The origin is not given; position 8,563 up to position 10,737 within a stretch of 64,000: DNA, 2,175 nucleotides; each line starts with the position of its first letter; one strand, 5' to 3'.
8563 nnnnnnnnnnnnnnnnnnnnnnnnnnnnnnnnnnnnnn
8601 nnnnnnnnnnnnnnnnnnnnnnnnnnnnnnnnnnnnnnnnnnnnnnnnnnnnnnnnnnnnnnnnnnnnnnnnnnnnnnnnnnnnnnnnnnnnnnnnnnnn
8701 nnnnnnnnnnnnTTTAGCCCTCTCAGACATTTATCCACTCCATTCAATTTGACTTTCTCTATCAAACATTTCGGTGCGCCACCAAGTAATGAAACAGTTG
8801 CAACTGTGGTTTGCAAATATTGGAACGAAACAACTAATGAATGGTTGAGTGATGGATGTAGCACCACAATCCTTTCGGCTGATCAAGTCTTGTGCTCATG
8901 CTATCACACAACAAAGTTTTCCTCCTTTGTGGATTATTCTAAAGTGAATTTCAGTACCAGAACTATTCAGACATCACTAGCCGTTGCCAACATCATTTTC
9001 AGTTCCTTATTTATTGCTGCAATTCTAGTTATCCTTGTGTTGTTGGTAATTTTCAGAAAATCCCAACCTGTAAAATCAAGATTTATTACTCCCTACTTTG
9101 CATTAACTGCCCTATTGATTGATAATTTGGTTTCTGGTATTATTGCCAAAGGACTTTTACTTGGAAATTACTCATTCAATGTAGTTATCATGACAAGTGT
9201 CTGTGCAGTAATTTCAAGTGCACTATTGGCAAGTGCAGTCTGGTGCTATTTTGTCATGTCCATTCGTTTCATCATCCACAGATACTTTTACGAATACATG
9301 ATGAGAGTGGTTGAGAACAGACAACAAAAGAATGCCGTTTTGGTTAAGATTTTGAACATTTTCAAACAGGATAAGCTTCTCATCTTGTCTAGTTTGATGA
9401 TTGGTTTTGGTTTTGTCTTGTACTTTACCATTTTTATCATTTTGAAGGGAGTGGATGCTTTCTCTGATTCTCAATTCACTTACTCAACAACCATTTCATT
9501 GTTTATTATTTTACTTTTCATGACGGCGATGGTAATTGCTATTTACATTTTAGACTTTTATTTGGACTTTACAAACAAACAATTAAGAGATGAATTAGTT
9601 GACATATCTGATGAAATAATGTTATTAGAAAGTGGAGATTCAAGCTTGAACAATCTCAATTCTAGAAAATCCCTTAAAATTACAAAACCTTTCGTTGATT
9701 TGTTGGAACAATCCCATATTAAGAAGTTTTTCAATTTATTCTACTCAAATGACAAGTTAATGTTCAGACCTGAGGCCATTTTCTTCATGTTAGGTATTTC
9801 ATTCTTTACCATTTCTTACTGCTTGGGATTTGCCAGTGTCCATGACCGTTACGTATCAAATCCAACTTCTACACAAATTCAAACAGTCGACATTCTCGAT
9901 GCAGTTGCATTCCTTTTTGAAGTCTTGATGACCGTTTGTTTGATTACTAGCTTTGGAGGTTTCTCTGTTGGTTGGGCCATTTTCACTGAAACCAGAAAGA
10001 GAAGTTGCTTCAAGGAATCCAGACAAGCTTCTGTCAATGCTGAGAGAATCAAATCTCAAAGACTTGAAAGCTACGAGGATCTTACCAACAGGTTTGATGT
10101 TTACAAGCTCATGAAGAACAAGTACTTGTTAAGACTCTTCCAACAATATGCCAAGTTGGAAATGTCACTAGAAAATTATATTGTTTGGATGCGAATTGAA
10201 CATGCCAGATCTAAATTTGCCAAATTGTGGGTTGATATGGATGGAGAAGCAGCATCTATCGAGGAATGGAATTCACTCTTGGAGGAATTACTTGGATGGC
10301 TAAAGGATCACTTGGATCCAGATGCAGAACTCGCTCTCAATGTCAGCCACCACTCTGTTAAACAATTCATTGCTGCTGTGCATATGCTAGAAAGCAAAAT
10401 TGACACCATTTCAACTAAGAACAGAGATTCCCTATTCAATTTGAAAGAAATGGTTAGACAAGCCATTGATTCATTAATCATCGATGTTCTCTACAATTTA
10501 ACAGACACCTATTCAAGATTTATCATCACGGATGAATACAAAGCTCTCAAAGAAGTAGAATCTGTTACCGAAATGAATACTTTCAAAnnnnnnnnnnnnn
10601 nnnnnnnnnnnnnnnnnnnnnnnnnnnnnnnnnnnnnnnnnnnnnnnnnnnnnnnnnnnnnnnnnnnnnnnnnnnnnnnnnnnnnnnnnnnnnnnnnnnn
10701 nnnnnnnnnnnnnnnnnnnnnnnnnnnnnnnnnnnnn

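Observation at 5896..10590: Single ORF fusing EGF-repeat ectodomain, GPS motif, 7TM core and a C-terminal RGS domain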

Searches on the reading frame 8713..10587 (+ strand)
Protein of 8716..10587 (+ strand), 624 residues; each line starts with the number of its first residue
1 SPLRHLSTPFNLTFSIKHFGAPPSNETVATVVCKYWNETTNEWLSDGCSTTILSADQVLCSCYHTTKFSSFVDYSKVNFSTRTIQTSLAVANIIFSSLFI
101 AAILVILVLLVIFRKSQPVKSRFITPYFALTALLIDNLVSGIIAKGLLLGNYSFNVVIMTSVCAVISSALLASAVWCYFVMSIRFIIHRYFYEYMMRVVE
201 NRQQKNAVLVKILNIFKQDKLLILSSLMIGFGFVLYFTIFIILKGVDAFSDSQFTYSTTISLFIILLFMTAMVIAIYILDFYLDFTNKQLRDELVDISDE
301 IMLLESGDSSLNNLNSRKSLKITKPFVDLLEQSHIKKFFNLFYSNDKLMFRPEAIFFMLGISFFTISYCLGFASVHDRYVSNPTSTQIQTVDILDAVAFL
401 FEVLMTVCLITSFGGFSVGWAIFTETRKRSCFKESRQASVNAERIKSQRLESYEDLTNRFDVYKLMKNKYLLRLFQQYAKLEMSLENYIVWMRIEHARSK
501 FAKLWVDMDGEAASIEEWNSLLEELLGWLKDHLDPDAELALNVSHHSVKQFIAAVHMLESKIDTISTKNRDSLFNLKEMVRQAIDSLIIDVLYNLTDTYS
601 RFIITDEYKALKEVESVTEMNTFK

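Call 8: find_homologous_proteins(query=window:8716-10587:+)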
Query seq(624 aa): 8000 candidates shared short words with the query, none scored E <= 0.001.

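Call 24: predict_structure(protein=window:8716-10587:+)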
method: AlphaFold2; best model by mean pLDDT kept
length: 624 residues; sequences in the alignment: 1
mean_pLDDT: 43.3   pTM: 0.31
mean pLDDT of the five models: 43.3, 39.5, 38.4, 36.9, 36.9
residues with pLDDT >= 90: 0; 70-90: 0; 50-70: 121; < 50: 503
segments of 3 or more residues with pLDDT < 50: 1-97, 113-126, 146-152, 154-158, 165-167, 181-183, 185-188, 192-196, 198-204, 206-226, 245-259, 261-263, 273-495, 506-512, 529-550, 566-568, 590-624
pLDDT, mean of each block of 10 residues (from residue 1): 31 35 43 44 35 35 35 33 41 49 54 45 47 50 48 48 50 50 49 49 46 47 49 52 47 46 49 48 45 43 39 38 40 41 37 43 46 44 40 41 41 37 34 31 32 33 33 34 40 49 49 54 53 41 45 52 51 53 52 42 40 41 35
secondary structure, 60 per line:
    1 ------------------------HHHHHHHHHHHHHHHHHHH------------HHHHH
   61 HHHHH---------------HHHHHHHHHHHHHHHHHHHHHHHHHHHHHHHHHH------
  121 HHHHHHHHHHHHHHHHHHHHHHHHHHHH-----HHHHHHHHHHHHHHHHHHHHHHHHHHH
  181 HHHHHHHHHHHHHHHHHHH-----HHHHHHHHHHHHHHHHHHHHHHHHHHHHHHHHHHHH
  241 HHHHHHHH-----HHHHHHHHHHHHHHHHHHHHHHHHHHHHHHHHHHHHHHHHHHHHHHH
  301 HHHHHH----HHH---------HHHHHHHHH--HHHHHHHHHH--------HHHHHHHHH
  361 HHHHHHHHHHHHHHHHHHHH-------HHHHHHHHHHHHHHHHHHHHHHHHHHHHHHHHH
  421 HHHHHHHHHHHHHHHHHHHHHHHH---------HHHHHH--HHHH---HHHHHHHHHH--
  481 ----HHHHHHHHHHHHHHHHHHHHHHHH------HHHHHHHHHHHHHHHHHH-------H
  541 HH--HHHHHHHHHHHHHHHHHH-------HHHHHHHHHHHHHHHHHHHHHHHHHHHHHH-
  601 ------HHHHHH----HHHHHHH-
elements in order (helices of 4 or more, strands of 3 or more residues): H25-43 H56-65 H81-114 H121-148 H154-199 H205-248 H254-306 H323-331 H334-343 H352-380 H388-444 H454-459 H462-465 H469-478 H485-508 H515-532 H545-562 H570-599 H607-612 H617-623

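Call 34: search_solved_structures(query=A1, max_evalue=1, show_alignments=2)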
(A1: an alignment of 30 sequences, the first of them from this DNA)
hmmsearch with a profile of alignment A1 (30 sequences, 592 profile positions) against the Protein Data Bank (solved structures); distinct sequences matched with E-value up to 1: 65 (the best 60 are shown).
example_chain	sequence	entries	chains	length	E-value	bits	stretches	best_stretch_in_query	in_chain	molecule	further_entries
2dlr_A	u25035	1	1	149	1.4e-13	53.2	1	437-586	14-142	Regulator of G-protein signaling 10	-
2i59_A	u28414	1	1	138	2.4e-13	52.4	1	436-585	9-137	Regulator of G-protein signaling 10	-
2crp_A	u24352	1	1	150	4.9e-13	51.4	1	426-523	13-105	Regulator of G-protein signaling 5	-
2dlv_A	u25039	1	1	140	6.3e-13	51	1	440-571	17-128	Regulator of G-protein signaling 18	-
2ihb_B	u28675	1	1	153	1e-12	50.3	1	429-580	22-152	Regulator of G-protein signalling 10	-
2jm5_A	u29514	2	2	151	1.2e-12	50.2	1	440-573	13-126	Regulator of G-protein signaling 18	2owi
2v4z_B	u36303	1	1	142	2.5e-12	49.1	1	439-574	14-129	REGULATOR OF G-PROTEIN SIGNALING 2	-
2oj4_A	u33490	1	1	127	5e-12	48.1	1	439-529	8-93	Regulator of G-protein signaling 3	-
3c7k_B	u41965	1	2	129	6.1e-12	47.8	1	441-529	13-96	Regulator of G-protein signaling 16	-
5do9_B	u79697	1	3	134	6.2e-12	47.8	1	439-529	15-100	Regulator of G-protein signaling 8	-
3c7l_A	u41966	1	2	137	6.6e-12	47.7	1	441-529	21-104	Regulator of G-protein signaling 16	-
2ode_B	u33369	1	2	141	6.6e-12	47.7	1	439-529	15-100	Regulator of G-protein signaling 8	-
2ihd_A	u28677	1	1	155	9.7e-12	47.1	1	437-529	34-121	Regulator of G-protein signaling 8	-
2jnu_A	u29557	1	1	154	1.1e-11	47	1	441-515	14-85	Regulator of G-protein signaling 14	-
4ekc_B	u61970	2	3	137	2.9e-11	45.6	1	439-529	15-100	Regulator of G-protein signaling 2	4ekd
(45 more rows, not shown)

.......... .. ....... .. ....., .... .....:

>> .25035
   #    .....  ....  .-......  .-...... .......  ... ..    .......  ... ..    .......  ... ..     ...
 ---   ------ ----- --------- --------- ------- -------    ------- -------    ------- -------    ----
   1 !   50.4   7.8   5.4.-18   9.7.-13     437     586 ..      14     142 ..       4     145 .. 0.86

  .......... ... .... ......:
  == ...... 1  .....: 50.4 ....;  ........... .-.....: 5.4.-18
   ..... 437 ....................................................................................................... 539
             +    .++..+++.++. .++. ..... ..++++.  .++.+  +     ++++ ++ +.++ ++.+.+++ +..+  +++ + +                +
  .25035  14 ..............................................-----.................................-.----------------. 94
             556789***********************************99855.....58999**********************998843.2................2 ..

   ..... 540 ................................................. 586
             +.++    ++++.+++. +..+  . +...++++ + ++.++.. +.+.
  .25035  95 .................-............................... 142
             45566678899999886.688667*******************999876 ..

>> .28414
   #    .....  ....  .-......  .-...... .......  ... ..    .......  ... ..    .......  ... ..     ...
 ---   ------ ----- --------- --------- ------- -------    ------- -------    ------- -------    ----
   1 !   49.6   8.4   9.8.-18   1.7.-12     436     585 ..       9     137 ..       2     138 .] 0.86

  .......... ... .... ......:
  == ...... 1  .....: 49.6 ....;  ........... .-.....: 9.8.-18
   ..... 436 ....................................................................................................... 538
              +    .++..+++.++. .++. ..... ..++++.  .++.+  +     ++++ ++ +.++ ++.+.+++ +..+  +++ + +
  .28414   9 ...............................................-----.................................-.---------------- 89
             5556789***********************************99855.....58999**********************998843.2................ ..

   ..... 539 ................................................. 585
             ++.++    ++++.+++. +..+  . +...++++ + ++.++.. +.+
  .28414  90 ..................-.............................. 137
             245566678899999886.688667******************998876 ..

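Call 35: search_protein_families(library=pfam, alignment_id=A1, max_evalue=0.01)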
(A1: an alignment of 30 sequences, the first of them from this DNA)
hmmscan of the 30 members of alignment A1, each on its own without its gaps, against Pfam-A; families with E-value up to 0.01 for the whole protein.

A. member 1, seq(625 aa): 3 families
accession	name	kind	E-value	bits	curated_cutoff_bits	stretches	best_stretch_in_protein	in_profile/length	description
PF01825.27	GPS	-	3.2e-08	34.4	22.5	1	33-70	2-43/45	GPCR proteolysis site, GPS, motif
PF09221.15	Bacteriocin_IId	-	0.00012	22.7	23.6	0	390-430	13-54/67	Bacteriocin class IId cyclical uberolysin-like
PF00615.24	RGS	-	0.0018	19.1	23.9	1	464-576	3-83/117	Regulator of G protein signaling domain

B. families by the number of members that match (of 30 scanned): 9 families
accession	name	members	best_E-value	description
PF01825.27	GPS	30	3.1e-11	GPCR proteolysis site, GPS, motif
PF00615.24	RGS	29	1.5e-11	Regulator of G protein signaling domain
PF09221.15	Bacteriocin_IId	1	0.00012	Bacteriocin class IId cyclical uberolysin-like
PF11992.13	TgpA_N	1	0.0033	TgpA N-terminal domain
PF15086.11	UPF0542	1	0.0042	Uncharacterised protein family UPF0542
PF24400.1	DUF7544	1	0.0055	Family of unknown function (DUF7544)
PF03824.22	NicO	1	0.0057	High-affinity nickel-transport protein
PF01312.24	Bac_export_2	1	0.0067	FlhB HrpN YscU SpaS Family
PF10083.14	DUF2321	1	0.0095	Uncharacterized protein conserved in bacteria (DUF2321)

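Call 45: predict_structure(alignment_id=A1)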
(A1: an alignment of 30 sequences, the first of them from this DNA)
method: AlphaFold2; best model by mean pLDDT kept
length: 625 residues; sequences in the alignment: 30
mean_pLDDT: 80.5   pTM: 0.74
mean pLDDT of the five models: 80.5, 79.3, 78.5, 78.2, 75.8
residues with pLDDT >= 90: 198; 70-90: 310; 50-70: 74; < 50: 43
segments of 3 or more residues with pLDDT < 50: 23-28, 74-82, 313-325, 446-450
pLDDT, mean of each block of 10 residues (from residue 1): 67 71 48 74 79 77 69 45 73 96 98 92 92 95 87 68 86 93 89 75 69 84 90 91 85 84 93 94 84 77 70 46 48 69 81 94 94 83 77 91 96 96 89 59 49 63 82 89 88 89 73 80 92 86 89 92 77 84 90 90 87 81 73
secondary structure, 60 per line:
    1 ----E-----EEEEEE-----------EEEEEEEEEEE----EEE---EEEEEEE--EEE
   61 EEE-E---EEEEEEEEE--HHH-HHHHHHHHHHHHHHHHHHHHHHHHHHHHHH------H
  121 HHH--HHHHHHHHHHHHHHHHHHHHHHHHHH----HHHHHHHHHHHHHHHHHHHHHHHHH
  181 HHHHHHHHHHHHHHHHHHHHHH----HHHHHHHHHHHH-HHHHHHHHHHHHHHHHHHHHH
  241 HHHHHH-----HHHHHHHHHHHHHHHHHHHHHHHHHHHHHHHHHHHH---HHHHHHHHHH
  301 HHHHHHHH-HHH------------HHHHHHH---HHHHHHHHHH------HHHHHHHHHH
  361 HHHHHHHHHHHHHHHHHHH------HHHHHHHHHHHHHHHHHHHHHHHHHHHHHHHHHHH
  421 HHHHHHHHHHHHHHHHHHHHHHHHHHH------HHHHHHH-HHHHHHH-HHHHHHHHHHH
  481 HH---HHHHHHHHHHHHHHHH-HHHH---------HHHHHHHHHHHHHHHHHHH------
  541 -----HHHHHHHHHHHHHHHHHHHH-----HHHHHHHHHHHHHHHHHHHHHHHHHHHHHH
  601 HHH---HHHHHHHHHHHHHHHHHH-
elements in order: E11-16 E28-38 E43-45 E49-55 E58-63 E69-77 H84-113 H120-123 H126-151 H156-202 H207-218 H220-246 H252-287 H291-308 H325-331 H335-344 H351-379 H386-447 H454-460 H462-468 H470-482 H486-501 H503-506 H516-534 H546-565 H571-603 H607-624

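Call 48: fold_search(model_id=the predicted structure, library=pdb)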
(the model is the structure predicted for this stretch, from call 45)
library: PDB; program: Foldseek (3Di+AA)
matches with E <= 10: 598; with E <= 0.001: 1
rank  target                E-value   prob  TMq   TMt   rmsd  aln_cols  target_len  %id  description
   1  8ikj                  8.3e-04  1.00  0.17  0.19  13.7       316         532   13  Cryo-EM structure of the inactive CD97 (released 2024-02-14)
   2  2bv1_A                1.8e-02  1.00  0.16  0.69   8.9       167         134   17  Regulator of G-protein Signalling 1 (Human) (released 2005-06-27)
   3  9j0i_R                2.3e-02  1.00  0.31  0.57   9.3       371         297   12  UDP-Glucuronic acid bound purinergic receptor P2Y14 complex with Gi (released 2025-06-04)
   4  2jm5_MODEL_1_A        2.7e-02  1.00  0.16  0.64   4.8       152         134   17  Solution Structure of the RGS domain from human RGS18 (released 2006-10-24)
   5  6rz5_A                3.3e-02  0.99  0.29  0.43  12.0       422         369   12  XFEL crystal structure of the human cysteinyl leukotriene receptor 1 in complex with zafirlukast (released 2019-10-30)
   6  4f4c_A                3.4e-02  0.30  0.10  0.06  30.9       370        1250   13  The Crystal Structure of the Multi-Drug Transporter (released 2012-09-26)
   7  2bv1_B                3.8e-02  1.00  0.17  0.72   7.5       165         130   17  Regulator of G-protein Signalling 1 (Human) (released 2005-06-27)
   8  8ha0_R                3.8e-02  1.00  0.31  0.48  10.8       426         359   11  Molecular recognition of two endogenous hormones by the human parathyroid hormone receptor-1 (released 2022-12-21)
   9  2gtp_C                4.5e-02  1.00  0.16  0.68   5.4       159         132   19  Crystal structure of the heterodimeric complex of human RGS1 and activated Gi alpha 1 (released 2006-05-23)
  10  2es0                  4.5e-02  1.00  0.14  0.61  25.8       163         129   15  Structure of the regulator of G-protein signaling domain of RGS6 (released 2005-11-29)
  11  6li3_R                4.7e-02  0.99  0.25  0.48  10.6       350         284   13  cryo-EM structure of GPR52-miniGs-NB35 (released 2020-02-26)
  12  1fqi                  5.0e-02  1.00  0.16  0.68   4.3       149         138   15  RGS9 RGS DOMAIN (released 2001-02-28)
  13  8itl_R                5.7e-02  0.97  0.21  0.41  21.6       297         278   13  Cryo-EM structure of GIPR splice variant 1 (SV1) in complex with Gs protein (released 2023-10-18)
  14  8iru_R                6.3e-02  0.99  0.24  0.48  12.0       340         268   11  Dopamine Receptor D4R-Gi-Rotigotine complex (released 2023-06-21)
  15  7xxh_R                6.5e-02  0.99  0.26  0.47  11.1       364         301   10  Cryo-EM structure of the purinergic receptor P2Y1R in complex with 2MeSADP and G11 (released 2023-06-07)
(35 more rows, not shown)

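Call 64: find_homologous_proteins(query=A1, max_evalue=0.00001)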
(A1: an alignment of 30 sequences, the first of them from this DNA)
Query A1 (30 sequences) (625 aa, profile of the alignment): 3 proteins with E <= 0.00001 among 8000 candidates.
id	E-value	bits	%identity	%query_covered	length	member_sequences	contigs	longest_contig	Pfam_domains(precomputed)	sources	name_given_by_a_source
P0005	1.8e-175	603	37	94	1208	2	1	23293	PF01825.28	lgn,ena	-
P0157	2.7e-164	566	43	76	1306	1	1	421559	PF01825.28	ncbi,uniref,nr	ncbi:hypothetical protein C9374_009399 [Naegleria lovaniensis]|uniref:GAIN-B domain-containing prote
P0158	1.8e-6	45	25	14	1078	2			PF00002.30,PF01825.28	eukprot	eukprot:Em0023g301a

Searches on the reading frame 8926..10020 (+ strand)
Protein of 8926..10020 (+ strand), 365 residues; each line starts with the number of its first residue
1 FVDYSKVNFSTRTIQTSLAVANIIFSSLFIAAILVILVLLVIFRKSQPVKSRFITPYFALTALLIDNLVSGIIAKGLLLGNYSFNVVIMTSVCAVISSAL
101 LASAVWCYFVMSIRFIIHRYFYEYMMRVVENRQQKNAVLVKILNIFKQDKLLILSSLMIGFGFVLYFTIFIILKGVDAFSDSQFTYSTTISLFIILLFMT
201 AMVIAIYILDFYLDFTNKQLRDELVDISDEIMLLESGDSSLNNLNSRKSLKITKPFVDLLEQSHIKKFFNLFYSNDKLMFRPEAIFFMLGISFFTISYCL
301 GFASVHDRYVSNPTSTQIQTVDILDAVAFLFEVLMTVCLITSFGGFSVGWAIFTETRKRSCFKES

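Call 7: search_protein_families(library=pfam, proteins=[window:8926-10020:+], max_evalue=10)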
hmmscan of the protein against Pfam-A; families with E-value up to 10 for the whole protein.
seq(365 aa): 3 families
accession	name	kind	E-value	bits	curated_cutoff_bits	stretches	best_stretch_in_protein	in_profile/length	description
PF09221.15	Bacteriocin_IId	-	0.0024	18.5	23.6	1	319-354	13-49/67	Bacteriocin class IId cyclical uberolysin-like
PF05961.16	Chordopox_A13L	-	0.037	14.7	24.1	1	241-274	37-68/69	Chordopoxvirus A13L protein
PF07219.19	HemY_N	-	2.9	8.5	31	1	7-52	5-50/107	HemY protein N-terminus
